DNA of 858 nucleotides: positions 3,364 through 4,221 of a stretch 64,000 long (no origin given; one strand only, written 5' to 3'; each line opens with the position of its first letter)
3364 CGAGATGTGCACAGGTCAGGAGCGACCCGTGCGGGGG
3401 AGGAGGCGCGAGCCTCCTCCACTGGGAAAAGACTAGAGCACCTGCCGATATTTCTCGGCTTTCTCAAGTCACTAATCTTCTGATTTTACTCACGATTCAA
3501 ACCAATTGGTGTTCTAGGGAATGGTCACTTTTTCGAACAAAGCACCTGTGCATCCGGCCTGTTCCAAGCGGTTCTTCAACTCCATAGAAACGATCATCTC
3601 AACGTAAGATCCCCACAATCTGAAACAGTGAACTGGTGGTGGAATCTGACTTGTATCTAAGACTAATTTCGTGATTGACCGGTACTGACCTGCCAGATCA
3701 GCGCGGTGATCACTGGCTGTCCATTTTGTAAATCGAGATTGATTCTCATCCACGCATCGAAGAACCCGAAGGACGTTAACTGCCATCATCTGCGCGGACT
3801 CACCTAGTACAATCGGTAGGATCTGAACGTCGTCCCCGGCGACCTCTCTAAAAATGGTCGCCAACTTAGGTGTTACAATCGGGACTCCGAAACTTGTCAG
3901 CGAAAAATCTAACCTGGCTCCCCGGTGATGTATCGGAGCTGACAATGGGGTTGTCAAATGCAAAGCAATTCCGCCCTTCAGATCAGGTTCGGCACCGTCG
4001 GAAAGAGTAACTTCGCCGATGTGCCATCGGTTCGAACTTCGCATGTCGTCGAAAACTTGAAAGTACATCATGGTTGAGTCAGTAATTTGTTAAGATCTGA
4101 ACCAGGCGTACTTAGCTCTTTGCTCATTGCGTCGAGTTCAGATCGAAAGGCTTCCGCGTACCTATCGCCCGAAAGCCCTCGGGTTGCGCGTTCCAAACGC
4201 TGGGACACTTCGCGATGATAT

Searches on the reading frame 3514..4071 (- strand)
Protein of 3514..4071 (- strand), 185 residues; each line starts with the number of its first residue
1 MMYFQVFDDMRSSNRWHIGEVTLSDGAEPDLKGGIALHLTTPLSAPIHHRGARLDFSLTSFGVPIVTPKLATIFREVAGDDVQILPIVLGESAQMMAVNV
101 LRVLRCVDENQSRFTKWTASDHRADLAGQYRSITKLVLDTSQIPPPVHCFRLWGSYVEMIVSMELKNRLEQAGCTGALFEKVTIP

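Call 3: search_protein_families(library=pfam, proteins=[window:3514-4071:-], max_evalue=0.01)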
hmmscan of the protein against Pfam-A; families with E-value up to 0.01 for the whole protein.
window:3514-4071:- (185 aa): 1 family
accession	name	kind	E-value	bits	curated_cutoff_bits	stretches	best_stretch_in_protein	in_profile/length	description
PF07791.16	Imm11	-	1.6e-10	41.1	22.1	1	56-182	63-192/194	Immunity protein family (Imm11)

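Call 8: find_encoding_contigs(protein=window:3514-4071:-, flank=10000, max_places=8)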
Protein window:3514-4071:- (185 aa): no gene with exactly this product is on record in the collection.
